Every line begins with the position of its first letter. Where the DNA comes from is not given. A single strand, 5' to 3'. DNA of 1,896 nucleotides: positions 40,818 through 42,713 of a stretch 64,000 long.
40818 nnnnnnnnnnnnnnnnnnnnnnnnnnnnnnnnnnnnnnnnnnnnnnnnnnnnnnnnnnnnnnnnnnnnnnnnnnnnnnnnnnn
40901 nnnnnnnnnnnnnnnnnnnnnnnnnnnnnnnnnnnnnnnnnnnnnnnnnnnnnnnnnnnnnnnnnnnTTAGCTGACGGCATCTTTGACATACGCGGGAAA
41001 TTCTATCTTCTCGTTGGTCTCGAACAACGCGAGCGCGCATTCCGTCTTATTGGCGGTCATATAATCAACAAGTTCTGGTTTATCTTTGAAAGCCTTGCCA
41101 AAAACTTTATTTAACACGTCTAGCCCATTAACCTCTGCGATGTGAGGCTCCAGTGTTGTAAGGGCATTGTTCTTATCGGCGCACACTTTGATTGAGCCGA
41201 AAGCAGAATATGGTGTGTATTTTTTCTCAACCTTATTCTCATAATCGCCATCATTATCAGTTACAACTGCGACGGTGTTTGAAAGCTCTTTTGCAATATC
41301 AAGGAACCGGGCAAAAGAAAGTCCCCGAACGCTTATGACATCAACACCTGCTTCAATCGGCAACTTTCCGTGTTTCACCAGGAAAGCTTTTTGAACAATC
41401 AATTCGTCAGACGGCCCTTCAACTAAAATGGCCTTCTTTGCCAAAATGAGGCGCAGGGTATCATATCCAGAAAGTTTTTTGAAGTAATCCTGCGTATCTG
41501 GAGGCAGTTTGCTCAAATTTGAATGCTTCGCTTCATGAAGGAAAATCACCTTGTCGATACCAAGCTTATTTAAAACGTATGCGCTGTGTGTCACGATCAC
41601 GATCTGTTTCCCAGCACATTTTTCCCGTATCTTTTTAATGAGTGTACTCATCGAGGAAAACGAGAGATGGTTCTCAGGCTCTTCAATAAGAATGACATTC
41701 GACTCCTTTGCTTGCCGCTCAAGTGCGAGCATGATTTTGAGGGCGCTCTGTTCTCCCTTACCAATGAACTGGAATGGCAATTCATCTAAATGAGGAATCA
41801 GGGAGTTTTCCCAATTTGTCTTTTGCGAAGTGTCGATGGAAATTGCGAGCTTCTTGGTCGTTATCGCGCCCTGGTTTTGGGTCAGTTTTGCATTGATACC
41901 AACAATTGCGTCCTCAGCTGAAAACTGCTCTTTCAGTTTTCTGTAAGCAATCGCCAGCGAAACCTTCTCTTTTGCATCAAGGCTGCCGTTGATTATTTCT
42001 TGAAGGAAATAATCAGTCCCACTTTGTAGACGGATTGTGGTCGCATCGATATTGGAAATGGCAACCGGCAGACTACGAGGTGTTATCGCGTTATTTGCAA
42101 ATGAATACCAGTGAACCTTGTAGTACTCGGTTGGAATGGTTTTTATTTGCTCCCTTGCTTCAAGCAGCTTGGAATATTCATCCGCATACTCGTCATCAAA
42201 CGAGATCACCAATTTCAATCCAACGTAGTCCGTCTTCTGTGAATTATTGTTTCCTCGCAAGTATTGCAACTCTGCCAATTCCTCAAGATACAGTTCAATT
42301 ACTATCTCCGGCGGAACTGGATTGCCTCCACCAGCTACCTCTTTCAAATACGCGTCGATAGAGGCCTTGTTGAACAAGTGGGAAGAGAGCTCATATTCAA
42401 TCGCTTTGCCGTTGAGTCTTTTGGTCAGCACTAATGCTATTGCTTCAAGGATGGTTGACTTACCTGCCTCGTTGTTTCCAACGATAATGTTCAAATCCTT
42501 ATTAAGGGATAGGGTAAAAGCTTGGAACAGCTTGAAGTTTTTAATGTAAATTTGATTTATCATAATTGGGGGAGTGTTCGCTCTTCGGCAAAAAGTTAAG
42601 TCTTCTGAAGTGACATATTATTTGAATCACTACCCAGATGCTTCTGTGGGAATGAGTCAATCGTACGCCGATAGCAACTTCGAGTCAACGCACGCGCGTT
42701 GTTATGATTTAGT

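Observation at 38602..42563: Defence cluster on the other side of tRNA-His: HNH endonuclease, DinJ/YafQ toxin-antitoxin and a Gabija-like OLD-ATPase/TOPRIM plus UvrD-like helicase pair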

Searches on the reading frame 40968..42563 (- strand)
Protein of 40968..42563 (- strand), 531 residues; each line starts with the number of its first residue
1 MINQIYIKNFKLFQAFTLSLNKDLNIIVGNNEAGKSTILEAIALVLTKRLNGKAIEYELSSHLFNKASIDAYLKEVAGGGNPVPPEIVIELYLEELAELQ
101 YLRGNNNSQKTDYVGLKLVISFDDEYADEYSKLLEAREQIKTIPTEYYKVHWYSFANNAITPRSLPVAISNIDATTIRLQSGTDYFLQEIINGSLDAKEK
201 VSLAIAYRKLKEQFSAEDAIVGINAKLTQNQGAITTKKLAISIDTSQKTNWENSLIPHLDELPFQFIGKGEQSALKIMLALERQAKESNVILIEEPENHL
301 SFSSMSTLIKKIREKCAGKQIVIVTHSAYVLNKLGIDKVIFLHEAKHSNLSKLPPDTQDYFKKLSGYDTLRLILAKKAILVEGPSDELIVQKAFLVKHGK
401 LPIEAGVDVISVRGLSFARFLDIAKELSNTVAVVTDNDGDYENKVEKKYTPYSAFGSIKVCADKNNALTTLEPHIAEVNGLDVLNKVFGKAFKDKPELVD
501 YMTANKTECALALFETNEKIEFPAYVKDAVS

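Call 3: search_protein_families(library=pfam, proteins=[window:40968-42563:-], max_evalue=0.01)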
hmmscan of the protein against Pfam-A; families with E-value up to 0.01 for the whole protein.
window:40968-42563:- (531 aa): 10 families
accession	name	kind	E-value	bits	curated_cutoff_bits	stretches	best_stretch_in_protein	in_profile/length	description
PF13175.12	AAA_15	-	1.8e-20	74.4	32.1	1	1-330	1-373/374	AAA ATPase domain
PF13304.12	AAA_21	-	1.9e-16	61.4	27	2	260-332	231-304/304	AAA domain, putative AbiEii toxin, Type IV TA system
PF02463.25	SMC_N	-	4.3e-14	52.9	40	1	1-339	1-208/220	RecF/RecN/SMC N terminal domain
PF20469.4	OLD-like_TOPRIM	-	2.7e-13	50.7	23.2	1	374-438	2-67/67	Overcoming lysogenization defect protein-like, TOPRIM domain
PF13476.12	AAA_23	-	8.4e-13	49.8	27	1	4-136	1-114/201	AAA domain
PF13514.12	AAA_27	-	2.4e-06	27.7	22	1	3-43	4-47/206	AAA domain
PF13555.12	AAA_29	-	2.6e-06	27.5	27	1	4-48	3-48/61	P-loop containing region of AAA domain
PF17217.9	UPA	-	0.00047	20.3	27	1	236-289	61-114/140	UPA domain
PF11398.14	DUF2813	-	0.0061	16.4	21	0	2-49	3-49/372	Protein of unknown function (DUF2813)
PF09818.15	ABC_ATPase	-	0.0082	15.6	23.2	0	18-52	75-109/283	P-loop domain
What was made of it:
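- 40968..42563 (-): gajA of the compact clade: a 531-aa OLD-family nuclease with an ABC ATPase carrying a helical insert (about residues 176-270), a TOPRIM domain (about 375-465) and a short C-terminal helical domain (471-530). Pfam OLD-like_TOPRIM and AAA_15 (call 3).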

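Call 4: search_protein_families(library=padloc, proteins=[window:40968-42563:-], max_evalue=0.01)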
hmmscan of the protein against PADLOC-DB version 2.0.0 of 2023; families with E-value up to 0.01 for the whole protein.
window:40968-42563:- (531 aa): 158 families (the best 25 are shown)
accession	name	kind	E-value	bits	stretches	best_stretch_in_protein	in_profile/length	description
PDLC00102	GajA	-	2.7e-211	700.7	1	1-530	2-529/532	AAA ATPase domain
PDLC00098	GajA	-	7.4e-201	666.5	1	1-530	2-531/534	AAA ATPase domain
PDLC00078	GajA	-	1.4e-41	140.9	2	277-529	309-575/580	AAA ATPase domain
PDLC00091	GajA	-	5.7e-28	96.1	2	283-466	292-491/627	AAA ATPase domain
PDLC00069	GajA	-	8.2e-28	95.2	2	281-448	328-513/687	AAA ATPase domain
PDLC00096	GajA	-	1.2e-26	91.6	2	279-445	279-460/630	AAA ATPase domain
PDLC00099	GajA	-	2.2e-26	91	2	277-448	288-470/626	AAA ATPase domain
PDLC04168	GajA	-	3.6e-26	90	2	198-449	183-442/570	-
PDLC00077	GajA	-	9e-26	88.6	2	283-491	329-554/616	AAA ATPase domain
PDLC00067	GajA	-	1.2e-25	88.1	2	285-475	302-502/604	AAA ATPase domain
PDLC00081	GajA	-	6.1e-25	85.9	2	185-463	170-459/574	AAA ATPase domain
PDLC03878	NsnB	-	7.4e-24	83.1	1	1-336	1-286/345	-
PDLC00071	GajA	-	2.8e-23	80.6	2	248-517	230-500/588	AAA ATPase domain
PDLC00080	GajA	-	3.2e-23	80.3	2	274-450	274-464/622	AAA ATPase domain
PDLC00072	GajA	-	1.7e-22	77.6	2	283-449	342-513/709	AAA ATPase domain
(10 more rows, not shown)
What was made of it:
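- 40968..42563 (-): PADLOC GajA PDLC00102 2.7e-211, full length (call 4).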

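Call 5: search_protein_families(library=ncbifam, proteins=[window:40968-42563:-], max_evalue=0.01)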
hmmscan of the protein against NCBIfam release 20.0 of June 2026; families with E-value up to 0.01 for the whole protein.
window:40968-42563:- (531 aa): 51 families (the best 25 are shown)
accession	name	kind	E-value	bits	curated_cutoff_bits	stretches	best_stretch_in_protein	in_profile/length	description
NF041760.1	PtuA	equivalog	2.5e-14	53.1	500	1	2-47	52-97/524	retron Ec78 anti-phage system effector ATPase PtuA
NF047739.1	antiphage_MADS3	equivalog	2e-12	47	420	2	1-53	1-51/427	methylation-associated defense system AAA family ATPase MAD3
NF000355.4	ribo_prot_ABC_F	equivalog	9.8e-11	41.2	380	1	254-346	105-191/499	ribosomal protection-like ABC-F family protein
NF038234.1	retron_eff_Eco8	equivalog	3.8e-10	39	250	1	2-67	3-68/679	retron Eco8 family effector endonuclease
TIGR00611.2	recf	equivalog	1.1e-09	37.9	172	1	2-49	1-48/339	DNA replication/repair protein RecF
NF045781.1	Spaf1101_AAA_ATP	equivalog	4.5e-09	35.3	475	1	6-53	327-374/836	Spaf_1101 family AAA-like ATPase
TIGR00634.1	recN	equivalog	1.1e-08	34.6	407.85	1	1-57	1-57/563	DNA repair protein RecN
NF045780.1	TrlF_fam_ATP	equivalog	2.2e-08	33.3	350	1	2-54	290-341/944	TrlF family AAA-like ATPase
TIGR03608.1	L_ocin_972_ABC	subfamily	2.9e-07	30.2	254.85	1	285-341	150-205/206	putative bacteriocin export ABC transporter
NF000168.2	ABCF_Msr_all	exception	3.9e-07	29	680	1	264-339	98-167/487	Msr family ABC-F type ribosomal protection protein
NF003034.1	PRK03918.1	equivalog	6.1e-07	27.8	700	1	2-46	3-47/878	DNA double-strand break repair ATPase Rad50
NF040873.1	AztA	equivalog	6.2e-07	29.2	220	0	23-48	19-44/191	zinc ABC transporter ATP-binding protein AztA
NF000169.2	ABCF_Sal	exception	1.1e-06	27.6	725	1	268-341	132-199/542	Sal family ABC-F type ribosomal protection protein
TIGR03719.1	ABC_ABC_ChvD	subfamily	1.1e-06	27.6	806.75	1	270-335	447-507/552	energy-dependent translational throttle protein EttA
NF008775.0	PRK11819.1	equivalog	2.4e-06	26.5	599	1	206-333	104-225/556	energy-dependent translational throttle protein EttA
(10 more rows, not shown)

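Call 7: search_solved_structures(query=window:40968-42563:-, max_evalue=0.001, show_alignments=1)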
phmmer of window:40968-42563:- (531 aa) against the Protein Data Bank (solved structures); distinct sequences matched with E-value up to 0.001: 29.
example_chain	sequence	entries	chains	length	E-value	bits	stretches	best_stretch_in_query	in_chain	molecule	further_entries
8wy4_A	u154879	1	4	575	5.1e-10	42.1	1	217-446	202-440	Endonuclease GajA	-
8jq9_B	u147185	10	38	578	5.2e-10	42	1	217-446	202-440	Endonuclease GajA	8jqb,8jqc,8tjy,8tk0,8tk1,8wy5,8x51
8sm3_A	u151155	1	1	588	5.6e-10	41.9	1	217-446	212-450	Endonuclease GajA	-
8j4t_A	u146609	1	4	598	5.8e-10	41.9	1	218-446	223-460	Endonuclease GajA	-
8u7i_A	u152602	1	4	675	8.9e-10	41.3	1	218-446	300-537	Endonuclease GajA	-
9n69_A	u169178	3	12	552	9.8e-10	41.1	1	2-48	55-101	AAA family ATPase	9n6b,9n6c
8v45_A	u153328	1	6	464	2.5e-09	39.8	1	189-330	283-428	AriA antitoxin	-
8ux9_B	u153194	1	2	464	2.5e-09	39.8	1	189-330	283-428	AriA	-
8v46_A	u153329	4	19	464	6.6e-09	38.4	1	189-330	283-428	AriA antitoxin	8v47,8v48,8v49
8buu_9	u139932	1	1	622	4.4e-08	35.7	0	262-363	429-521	ExpZ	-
6ha8_V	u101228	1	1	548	1.9e-06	30.3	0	264-334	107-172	Nucleotide-binding protein ExpZ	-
6p74_A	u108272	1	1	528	4e-06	29.2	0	1-46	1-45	Putative ATP-dependent endonuclease of the OLD family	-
9kjx_B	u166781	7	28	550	8.4e-06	28.2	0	3-47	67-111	AAA family ATPase | Retron I-A effector PtuA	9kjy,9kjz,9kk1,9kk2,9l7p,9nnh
9u9y_A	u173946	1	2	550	1.2e-05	27.7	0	3-47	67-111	AAA family ATPase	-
9nnk_C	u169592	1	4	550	1.7e-05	27.1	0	3-47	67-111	Retreon I-A effector PtuA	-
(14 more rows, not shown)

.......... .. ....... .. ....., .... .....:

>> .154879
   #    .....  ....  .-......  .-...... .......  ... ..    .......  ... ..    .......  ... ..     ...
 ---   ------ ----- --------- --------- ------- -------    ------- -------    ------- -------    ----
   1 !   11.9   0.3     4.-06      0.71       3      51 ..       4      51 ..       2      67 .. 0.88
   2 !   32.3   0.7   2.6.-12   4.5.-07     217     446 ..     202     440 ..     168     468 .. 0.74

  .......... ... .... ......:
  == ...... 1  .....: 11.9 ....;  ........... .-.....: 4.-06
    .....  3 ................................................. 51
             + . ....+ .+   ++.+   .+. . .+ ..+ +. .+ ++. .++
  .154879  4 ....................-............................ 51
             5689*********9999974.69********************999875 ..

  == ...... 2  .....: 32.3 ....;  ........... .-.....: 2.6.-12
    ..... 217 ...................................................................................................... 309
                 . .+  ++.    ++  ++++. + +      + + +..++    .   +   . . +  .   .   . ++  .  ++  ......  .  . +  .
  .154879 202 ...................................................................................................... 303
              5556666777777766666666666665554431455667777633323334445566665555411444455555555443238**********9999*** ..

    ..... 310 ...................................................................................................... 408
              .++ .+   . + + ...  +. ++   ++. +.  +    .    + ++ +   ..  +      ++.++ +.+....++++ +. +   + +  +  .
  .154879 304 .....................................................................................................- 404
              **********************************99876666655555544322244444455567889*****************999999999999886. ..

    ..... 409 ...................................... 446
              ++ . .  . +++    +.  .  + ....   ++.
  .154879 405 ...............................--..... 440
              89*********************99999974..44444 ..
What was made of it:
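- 40968..42563 (-): The best PDB sequence hit is B. cereus GajA at 5e-10 (call 7).
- On Gabija (GajA/GajB = class 2 OLD + UvrD-like helicase): TsOLD (class 1) is 528 aa and B. cereus GajA is 578 aa (call 7).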

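Call 25: find_homologous_proteins(query=window:40968-42563:-, max_evalue=0.001)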
Query window:40968-42563:- (531 aa): 7403 proteins with E <= 0.001 among 8000 candidates; the best 120 are listed.
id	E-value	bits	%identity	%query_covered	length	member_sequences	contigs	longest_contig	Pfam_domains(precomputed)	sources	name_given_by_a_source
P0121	0.0e+0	1155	100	100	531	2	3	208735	PF20469.5,PF13514.13,PF13175.13,PF13476.13,PF13555.13,PF02463.26,PF13304.13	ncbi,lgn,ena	ncbi:MAG: AAA family ATPase [Patescibacteria group bacterium]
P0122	1.3e-295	999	87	100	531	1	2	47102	PF20469.5,PF13514.13,PF13175.13,PF13476.13,PF02463.26,PF13304.13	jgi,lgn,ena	-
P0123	2.9e-278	942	80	100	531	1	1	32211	PF20469.5,PF13514.13,PF13175.13,PF13476.13,PF02463.26,PF13304.13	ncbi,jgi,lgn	-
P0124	3.0e-278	942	81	100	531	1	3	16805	PF20469.5,PF13514.13,PF13175.13,PF13476.13,PF02463.26,PF13304.13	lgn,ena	-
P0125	6.6e-278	940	81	100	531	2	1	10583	PF20469.5,PF13514.13,PF13175.13,PF13476.13,PF02463.26,PF13304.13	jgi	jgi:putative ATP-dependent endonuclease of the OLD family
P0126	9.1e-277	937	80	100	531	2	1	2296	PF20469.5,PF13175.13,PF13476.13,PF02463.26,PF13304.13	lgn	-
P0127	8.4e-270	914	81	98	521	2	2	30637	PF20469.5,PF13175.13,PF13476.13,PF02463.26,PF13304.13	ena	-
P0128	3.5e-268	908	78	100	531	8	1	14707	PF20469.5,PF13514.13,PF13175.13,PF13476.13,PF02463.26,PF13304.13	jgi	jgi:AAA15 family ATPase/GTPase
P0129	2.8e-265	899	77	100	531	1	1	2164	PF20469.5,PF13514.13,PF13175.13,PF13476.13,PF02463.26,PF13304.13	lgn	-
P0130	6.6e-262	888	76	100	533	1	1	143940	PF20469.5,PF13514.13,PF13175.13,PF13476.13,PF02463.26,PF13304.13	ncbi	-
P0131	4.7e-252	855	74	100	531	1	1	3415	PF20469.5,PF13514.13,PF13175.13,PF13476.13,PF02463.26,PF13304.13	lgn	-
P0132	5.5e-232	789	69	100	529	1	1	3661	PF20469.5,PF13514.13,PF13175.13,PF13476.13,PF02463.26,PF13304.13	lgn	-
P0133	5.2e-231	786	67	100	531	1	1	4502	PF20469.5,PF13175.13,PF13476.13,PF02463.26,PF13304.13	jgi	jgi:putative ATP-dependent endonuclease of the OLD family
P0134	5.6e-231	786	68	100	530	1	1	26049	PF20469.5,PF13514.13,PF13175.13,PF13476.13,PF13555.13,PF02463.26,PF13304.13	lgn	-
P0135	5.8e-231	786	68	100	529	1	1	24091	PF20469.5,PF13175.13,PF13476.13,PF02463.26,PF13304.13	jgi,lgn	jgi:predicted ATP-dependent endonuclease of OLD family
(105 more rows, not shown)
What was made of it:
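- On Gabija (GajA/GajB = class 2 OLD + UvrD-like helicase): The protein is 531 aa, and nearly all listed homologues are 529-538 aa (call 25).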

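Call 41: predict_structure(alignment_id=A2)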
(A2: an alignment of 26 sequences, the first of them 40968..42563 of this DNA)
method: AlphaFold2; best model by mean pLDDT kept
length: 531 residues; sequences in the alignment: 26
mean_pLDDT: 78.8   pTM: 0.68
mean pLDDT of the five models: 78.8, 78.4, 75.4, 74.5, 73.7
residues with pLDDT >= 90: 236; 70-90: 150; 50-70: 78; < 50: 67
segments of 3 or more residues with pLDDT < 50: 176-191, 229-232, 234-270
pLDDT, mean of each block of 10 residues (from residue 1): 95 93 83 83 92 87 93 93 94 92 94 96 93 89 93 94 83 55 42 55 54 54 50 45 41 32 39 64 76 68 68 82 73 66 78 80 63 80 90 95 87 78 86 91 91 90 91 94 94 94 93 93 95 91
secondary structure, 60 per line:
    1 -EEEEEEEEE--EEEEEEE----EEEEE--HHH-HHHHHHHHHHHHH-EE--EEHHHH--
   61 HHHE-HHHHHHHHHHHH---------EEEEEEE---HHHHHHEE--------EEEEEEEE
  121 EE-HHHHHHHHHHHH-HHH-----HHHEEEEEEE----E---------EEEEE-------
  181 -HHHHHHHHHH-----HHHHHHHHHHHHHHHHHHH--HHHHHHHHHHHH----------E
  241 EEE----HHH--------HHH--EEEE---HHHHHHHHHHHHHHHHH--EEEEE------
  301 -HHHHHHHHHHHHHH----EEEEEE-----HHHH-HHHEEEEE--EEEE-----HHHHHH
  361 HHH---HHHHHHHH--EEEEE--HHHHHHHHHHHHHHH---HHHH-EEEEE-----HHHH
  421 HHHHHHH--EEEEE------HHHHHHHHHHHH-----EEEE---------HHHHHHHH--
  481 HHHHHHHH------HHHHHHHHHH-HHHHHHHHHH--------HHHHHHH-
elements in order: E2-10 E13-19 E24-28 H35-47 H55-58 H66-77 E87-93 H97-102 E113-122 H124-135 E148-154 E169-173 H182-191 H197-215 H218-229 E240-243 E264-267 H271-287 E290-294 H302-315 E320-325 H331-334 E339-343 E346-349 H355-363 H367-374 E377-381 H384-398 H402-405 E407-411 H417-427 E430-434 H441-452 E458-461 H471-478 H481-488 H495-504 H506-515 H524-530
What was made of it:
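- On Gabija (GajA/GajB = class 2 OLD + UvrD-like helicase): A helical insert is predicted at about 176-270 (helices 182-191, 197-215, 218-229), but pLDDT is only 32-55 (call 41). E472 lies at the start of the first helix and K506 at the start of the fourth (call 41).
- The helical insert of the ATPase, which forms the dimerisation domain in GajA and TsOLD, is modelled with pLDDT below 55 (call 41).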

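Call 44: fold_search(model_id=the predicted structure, library=pdb)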
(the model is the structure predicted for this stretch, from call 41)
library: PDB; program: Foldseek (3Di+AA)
matches with E <= 10: 1351; with E <= 0.001: 202
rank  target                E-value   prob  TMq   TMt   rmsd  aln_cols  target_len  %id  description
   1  8u7i_A                2.6e-19  1.00  0.51  0.45  17.4       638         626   17  Structure of the phage immune evasion protein Gad1 bound to the Gabija GajAB complex (released 2023-11-22)
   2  8sm3_A                4.8e-18  1.00  0.52  0.50  16.3       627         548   17  Structure of Bacillus cereus VD045 Gabija GajA-GajB Complex (released 2023-11-22)
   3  8x5i_B                1.1e-17  1.00  0.52  0.50  16.7       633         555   17  Structure of ATP/Mg2+ bound Gabija GajA (released 2024-02-28)
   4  8x5i_D                2.8e-16  1.00  0.51  0.49  16.1       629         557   17  Structure of ATP/Mg2+ bound Gabija GajA (released 2024-02-28)
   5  6p74                  6.2e-16  1.00  0.47  0.49  14.4       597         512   14  OLD nuclease from Thermus Scotoductus (released 2020-01-29)
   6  8j4t_A                2.6e-14  1.00  0.49  0.54   9.3       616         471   15  GajA-GajB complex (released 2024-02-21)
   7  8tjy_A                6.0e-14  1.00  0.51  0.56   8.3       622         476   16  Structure of Gabija AB complex (released 2024-04-24)
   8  8x5i_C                3.5e-13  1.00  0.51  0.57   9.2       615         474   16  Structure of ATP/Mg2+ bound Gabija GajA (released 2024-02-28)
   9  8tk0_A                1.1e-12  1.00  0.48  0.55   7.6       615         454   15  Structure of Gabija AB complex (released 2024-04-24)
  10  8x5i_A                1.3e-12  1.00  0.49  0.54  10.1       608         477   16  Structure of ATP/Mg2+ bound Gabija GajA (released 2024-02-28)
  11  9lp9_B                2.2e-12  1.00  0.36  0.27  20.1       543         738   14  The cryo-EM structure of retron Eco8 in a standby state (released 2025-11-19)
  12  8jqb_A                1.0e-11  1.00  0.48  0.54   8.5       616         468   15  Structure of Gabija GajA-GajB 4:4 Complex (released 2024-02-28)
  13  8jq9_A                1.3e-11  1.00  0.47  0.53   9.3       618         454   15  Structure of Gabija GajA (released 2024-02-28)
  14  9x94_J                1.7e-11  1.00  0.39  0.29  17.1       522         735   14  Apo Retron-Eco8 complex (released 2026-03-18)
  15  9x94_F                2.4e-11  1.00  0.40  0.30  21.7       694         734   13  Apo Retron-Eco8 complex (released 2026-03-18)
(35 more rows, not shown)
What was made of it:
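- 40968..42563 (-): Foldseek top hits are GajA 8u7i/8sm3 at 1e-19 to 1e-18, followed by TsOLD (call 44).
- On Gabija (GajA/GajB = class 2 OLD + UvrD-like helicase): The fold matches GajA, TsOLD, Rad50 and RecF heads (call 44).
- Closest known: Class 1 OLD. Same: It is the fifth-best structural match, E=6e-16 (call 44).
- The fold of the 531-aa protein is closest to B. cereus GajA, then TsOLD (call 44).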

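Call 46: search_dna_similar(query=window:40968-42563:-, collection=plasmids, mode=protein, max_evalue=1e-20, max_rows=15)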
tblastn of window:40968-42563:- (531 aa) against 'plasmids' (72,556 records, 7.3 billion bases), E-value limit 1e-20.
Records with a match: 1715; places in all: 1724; records where one place covers at least 80% of the query: 1666.
Best place of each record, by identity: <60% 1715.
By first word of the organism name: Klebsiella 784; Escherichia 658; Enterobacter 80; Salmonella 47; Xanthomonas 29; Serratia 20; Citrobacter 18; Rhizobium 14; Edwardsiella 10; Shigella 8; and 29 more.
By predicted mobility (MOB-suite, as given by PLSDB): conjugative 1097; non-mobilizable 384; mobilizable 234.
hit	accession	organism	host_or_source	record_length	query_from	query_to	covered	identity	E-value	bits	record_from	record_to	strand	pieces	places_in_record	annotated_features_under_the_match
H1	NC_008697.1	Nocardioides sp. JS614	-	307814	1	531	100%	50.3%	1e-167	533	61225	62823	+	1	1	AAA family ATPase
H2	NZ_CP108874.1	Streptomyces sp. NBC_00826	-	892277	1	531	100%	49.9%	3e-171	543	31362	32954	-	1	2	AAA family ATPase | UvrD-helicase domain-containing protein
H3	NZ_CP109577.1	Streptomyces sp. NBC_01369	-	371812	1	531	100%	49.9%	8e-171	542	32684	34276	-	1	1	AAA family ATPase | UvrD-helicase domain-containing protein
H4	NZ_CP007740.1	Bacillus methanolicus MGA3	soil sample, enrichment culture ...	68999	1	530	100%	47.6%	2e-132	432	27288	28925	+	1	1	AAA family ATPase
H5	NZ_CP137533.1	Xanthomonas euvesicatoria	tomato,cell culture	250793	2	531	100%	47.0%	5e-146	471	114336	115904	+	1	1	AAA family ATPase | UvrD-helicase domain-containing protein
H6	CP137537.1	Xanthomonas euvesicatoria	tomato,cell culture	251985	2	531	100%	47.0%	5e-146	471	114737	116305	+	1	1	AAA family ATPase | UvrD-helicase domain-containing protein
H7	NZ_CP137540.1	Xanthomonas euvesicatoria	tomato,cell culture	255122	2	531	100%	47.0%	5e-146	471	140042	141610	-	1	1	AAA family ATPase | UvrD-helicase domain-containing protein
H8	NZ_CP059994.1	Xanthomonas citri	Citrus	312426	2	531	100%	46.2%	2e-148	478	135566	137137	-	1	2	AAA family ATPase | UvrD-helicase domain-containing protein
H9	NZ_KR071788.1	Xanthomonas oryzae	Oryza sativa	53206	2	531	100%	46.2%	9e-148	476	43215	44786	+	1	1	AAA family ATPase | UvrD-helicase domain-containing protein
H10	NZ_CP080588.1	Xanthomonas oryzae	Oryza sativa,infected rice leaf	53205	2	531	100%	46.2%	9e-148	476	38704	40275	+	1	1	AAA family ATPase | UvrD-helicase domain-containing protein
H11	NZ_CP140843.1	Rhizobium ruizarguesonis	Trifolium pratense,whole organism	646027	2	531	100%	46.2%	1e-134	438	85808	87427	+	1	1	AAA family ATPase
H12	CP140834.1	Rhizobium ruizarguesonis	Trifolium pratense,whole organism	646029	2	531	100%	46.2%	1e-134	438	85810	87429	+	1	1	none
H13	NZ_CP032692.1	Rhizobium sp. CCGE532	Phaseolus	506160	2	531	100%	46.1%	5e-133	433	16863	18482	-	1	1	AAA family ATPase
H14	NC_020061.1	Rhizobium tropici CIAT 899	Phaseolus vulgaris root nodule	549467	2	531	100%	46.1%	5e-133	433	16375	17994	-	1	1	AAA family ATPase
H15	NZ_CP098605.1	Xanthomonas hortorum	geranium,cell culture,leaf sample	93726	2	531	100%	46.0%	2e-146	472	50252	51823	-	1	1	AAA family ATPase | UvrD-helicase domain-containing protein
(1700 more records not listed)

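Call 47: search_dna_similar(query=window:40968-42563:-, collection=phages, mode=protein, max_evalue=1e-10, max_rows=10)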
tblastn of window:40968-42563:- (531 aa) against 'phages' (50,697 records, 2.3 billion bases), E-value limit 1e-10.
Records with a match: 2; places in all: 2; records where one place covers at least 80% of the query: 2.
Best place of each record, by identity: <60% 2.
By first word of the organism name: Listeria 2.
By host as written in the record: Listeria monocytogenes 2.
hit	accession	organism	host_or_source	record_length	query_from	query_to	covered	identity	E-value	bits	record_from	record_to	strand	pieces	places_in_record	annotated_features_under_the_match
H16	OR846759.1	Listeria phage LM 4-11-1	Listeria monocytogenes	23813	2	531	100%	27.4%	2e-43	171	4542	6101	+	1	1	record has no annotation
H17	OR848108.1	Listeria phage LM 4-14-1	Listeria monocytogenes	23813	2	531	100%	27.4%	2e-43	171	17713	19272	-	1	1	record has no annotation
